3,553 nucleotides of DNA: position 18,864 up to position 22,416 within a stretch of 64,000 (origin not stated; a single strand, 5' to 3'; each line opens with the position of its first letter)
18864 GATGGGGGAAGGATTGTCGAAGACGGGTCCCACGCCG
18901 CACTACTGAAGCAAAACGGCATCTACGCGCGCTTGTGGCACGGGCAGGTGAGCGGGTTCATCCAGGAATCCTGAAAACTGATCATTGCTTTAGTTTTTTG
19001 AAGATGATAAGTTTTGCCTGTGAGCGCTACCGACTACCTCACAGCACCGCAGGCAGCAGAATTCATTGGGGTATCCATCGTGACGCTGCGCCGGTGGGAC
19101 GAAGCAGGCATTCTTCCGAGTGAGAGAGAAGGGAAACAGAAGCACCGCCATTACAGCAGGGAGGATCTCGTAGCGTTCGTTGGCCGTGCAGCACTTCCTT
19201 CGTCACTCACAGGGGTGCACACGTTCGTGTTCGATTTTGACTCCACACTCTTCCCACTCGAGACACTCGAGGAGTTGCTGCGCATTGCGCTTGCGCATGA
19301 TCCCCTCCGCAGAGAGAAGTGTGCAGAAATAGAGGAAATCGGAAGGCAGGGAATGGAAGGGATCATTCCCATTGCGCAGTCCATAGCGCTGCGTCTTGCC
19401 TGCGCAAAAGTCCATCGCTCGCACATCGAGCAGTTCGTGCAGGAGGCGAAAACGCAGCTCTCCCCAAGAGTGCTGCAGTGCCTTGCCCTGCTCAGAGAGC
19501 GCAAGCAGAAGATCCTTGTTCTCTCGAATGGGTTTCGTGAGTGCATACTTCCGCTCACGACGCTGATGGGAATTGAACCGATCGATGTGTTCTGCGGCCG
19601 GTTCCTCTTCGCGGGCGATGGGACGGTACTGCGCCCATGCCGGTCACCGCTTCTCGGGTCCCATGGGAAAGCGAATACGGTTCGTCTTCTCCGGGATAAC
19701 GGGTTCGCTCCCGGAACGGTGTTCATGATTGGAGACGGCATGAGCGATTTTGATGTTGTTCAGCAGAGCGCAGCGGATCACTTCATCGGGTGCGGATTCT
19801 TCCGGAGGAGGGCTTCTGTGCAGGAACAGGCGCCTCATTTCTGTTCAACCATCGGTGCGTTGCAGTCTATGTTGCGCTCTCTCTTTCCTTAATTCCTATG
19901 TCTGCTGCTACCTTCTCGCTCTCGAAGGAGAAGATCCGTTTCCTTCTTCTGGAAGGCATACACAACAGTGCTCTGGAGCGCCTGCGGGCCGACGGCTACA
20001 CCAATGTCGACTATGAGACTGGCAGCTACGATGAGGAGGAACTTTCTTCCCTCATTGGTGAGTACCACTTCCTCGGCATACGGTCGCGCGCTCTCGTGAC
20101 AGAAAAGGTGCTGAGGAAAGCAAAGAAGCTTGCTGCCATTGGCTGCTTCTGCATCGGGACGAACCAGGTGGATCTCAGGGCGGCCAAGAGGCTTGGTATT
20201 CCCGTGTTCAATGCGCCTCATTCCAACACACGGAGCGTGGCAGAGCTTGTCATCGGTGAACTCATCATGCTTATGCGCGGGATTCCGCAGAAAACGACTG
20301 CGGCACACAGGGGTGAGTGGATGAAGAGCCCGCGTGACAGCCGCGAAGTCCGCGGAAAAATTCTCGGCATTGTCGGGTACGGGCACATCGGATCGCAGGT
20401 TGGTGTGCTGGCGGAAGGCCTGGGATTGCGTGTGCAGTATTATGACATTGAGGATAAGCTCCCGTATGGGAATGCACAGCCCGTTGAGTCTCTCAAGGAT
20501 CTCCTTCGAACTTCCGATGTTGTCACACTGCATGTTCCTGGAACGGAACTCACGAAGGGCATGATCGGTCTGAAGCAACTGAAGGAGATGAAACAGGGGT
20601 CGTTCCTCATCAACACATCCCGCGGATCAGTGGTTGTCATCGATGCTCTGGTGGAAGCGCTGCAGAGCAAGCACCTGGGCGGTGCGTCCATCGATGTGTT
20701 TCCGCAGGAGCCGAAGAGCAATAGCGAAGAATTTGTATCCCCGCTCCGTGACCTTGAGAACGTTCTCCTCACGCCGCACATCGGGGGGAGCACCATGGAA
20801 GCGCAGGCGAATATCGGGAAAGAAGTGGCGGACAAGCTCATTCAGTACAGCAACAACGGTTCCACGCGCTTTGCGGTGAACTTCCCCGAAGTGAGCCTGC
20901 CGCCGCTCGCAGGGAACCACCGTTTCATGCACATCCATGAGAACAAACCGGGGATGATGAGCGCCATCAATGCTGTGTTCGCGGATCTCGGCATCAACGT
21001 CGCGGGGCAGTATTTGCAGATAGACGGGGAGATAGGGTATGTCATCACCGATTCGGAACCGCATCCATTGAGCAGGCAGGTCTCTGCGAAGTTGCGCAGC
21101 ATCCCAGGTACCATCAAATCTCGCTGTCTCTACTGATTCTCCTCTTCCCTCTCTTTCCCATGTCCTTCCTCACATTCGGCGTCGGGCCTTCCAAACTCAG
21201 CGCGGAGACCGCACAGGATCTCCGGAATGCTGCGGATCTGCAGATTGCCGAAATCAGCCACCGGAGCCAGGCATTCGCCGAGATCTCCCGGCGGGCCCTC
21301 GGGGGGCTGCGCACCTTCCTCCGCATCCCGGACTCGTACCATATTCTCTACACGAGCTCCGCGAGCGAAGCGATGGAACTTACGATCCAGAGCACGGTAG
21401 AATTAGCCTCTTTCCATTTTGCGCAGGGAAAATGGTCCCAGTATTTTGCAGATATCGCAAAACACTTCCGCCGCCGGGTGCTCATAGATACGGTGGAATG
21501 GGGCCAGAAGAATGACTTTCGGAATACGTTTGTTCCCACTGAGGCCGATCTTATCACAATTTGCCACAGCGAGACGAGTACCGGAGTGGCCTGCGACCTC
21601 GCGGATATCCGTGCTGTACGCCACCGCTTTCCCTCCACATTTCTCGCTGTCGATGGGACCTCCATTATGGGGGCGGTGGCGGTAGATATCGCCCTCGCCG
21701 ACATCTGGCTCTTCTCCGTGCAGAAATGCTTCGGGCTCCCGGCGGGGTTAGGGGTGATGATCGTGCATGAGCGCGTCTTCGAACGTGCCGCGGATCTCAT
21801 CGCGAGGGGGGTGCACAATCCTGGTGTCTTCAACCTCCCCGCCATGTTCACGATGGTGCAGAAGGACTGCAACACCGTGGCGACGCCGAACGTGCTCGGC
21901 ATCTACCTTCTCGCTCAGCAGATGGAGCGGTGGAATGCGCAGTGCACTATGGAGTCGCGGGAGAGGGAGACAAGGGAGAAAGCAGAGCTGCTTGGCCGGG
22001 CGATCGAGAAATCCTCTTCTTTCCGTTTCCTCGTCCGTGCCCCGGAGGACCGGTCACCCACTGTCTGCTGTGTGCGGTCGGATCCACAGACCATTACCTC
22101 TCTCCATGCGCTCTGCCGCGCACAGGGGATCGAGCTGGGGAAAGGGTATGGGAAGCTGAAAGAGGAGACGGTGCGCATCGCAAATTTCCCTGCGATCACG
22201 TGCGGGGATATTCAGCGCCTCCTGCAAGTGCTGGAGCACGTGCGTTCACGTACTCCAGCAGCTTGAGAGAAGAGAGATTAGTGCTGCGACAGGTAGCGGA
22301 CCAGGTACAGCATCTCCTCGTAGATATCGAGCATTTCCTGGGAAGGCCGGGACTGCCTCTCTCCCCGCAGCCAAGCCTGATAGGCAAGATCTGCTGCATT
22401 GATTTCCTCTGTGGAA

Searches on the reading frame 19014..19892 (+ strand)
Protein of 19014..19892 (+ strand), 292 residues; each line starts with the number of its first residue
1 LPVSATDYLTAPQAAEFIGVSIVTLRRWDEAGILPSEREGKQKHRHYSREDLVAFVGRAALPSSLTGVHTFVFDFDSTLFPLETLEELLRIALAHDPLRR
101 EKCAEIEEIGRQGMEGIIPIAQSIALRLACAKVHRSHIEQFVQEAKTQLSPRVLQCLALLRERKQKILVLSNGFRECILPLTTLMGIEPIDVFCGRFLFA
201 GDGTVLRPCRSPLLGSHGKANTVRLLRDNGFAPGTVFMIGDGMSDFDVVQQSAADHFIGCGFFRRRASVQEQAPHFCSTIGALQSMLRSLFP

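Call 61: search_protein_families(library=pfam, proteins=[window:19014-19892:+], max_evalue=0.001)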
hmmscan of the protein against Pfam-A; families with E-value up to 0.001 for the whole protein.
window:19014-19892:+ (292 aa): 5 families
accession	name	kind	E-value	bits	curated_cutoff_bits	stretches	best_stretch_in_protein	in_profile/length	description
PF12710.13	HAD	-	5e-14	53.6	27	1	72-247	2-186/189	haloacid dehalogenase-like hydrolase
PF00702.32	Hydrolase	-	1.3e-08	35.9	26.4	1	69-245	2-183/191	haloacid dehalogenase-like hydrolase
PF12728.13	HTH_17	-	5.7e-08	33.3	27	1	8-56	1-47/51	Helix-turn-helix domain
PF00376.29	MerR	-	7.9e-08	32.4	28.2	1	13-47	4-38/38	MerR family regulatory protein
PF13411.12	MerR_1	-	6.5e-07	29.8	21.6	1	12-53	4-44/69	MerR HTH family regulatory protein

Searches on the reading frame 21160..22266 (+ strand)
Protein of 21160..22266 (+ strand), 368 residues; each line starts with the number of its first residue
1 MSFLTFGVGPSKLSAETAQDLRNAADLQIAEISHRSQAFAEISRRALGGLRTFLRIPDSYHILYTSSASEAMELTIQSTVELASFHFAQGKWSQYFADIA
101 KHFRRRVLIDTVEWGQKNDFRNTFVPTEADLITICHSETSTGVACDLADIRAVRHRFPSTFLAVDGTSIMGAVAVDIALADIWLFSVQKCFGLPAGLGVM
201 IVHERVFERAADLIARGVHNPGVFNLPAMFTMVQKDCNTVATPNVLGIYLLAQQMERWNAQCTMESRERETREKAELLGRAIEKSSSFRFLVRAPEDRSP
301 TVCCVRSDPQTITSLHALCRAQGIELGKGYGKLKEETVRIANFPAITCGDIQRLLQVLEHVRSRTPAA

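Call 61: search_protein_families(library=pfam, proteins=[window:21160-22266:+], max_evalue=0.001)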
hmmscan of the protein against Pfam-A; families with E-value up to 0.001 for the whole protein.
window:21160-22266:+ (368 aa): 1 family
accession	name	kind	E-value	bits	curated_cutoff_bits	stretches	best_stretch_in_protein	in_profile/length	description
PF00266.25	Aminotran_5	-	2.7e-22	79.7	21.5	1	21-329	23-338/371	Aminotransferase class-V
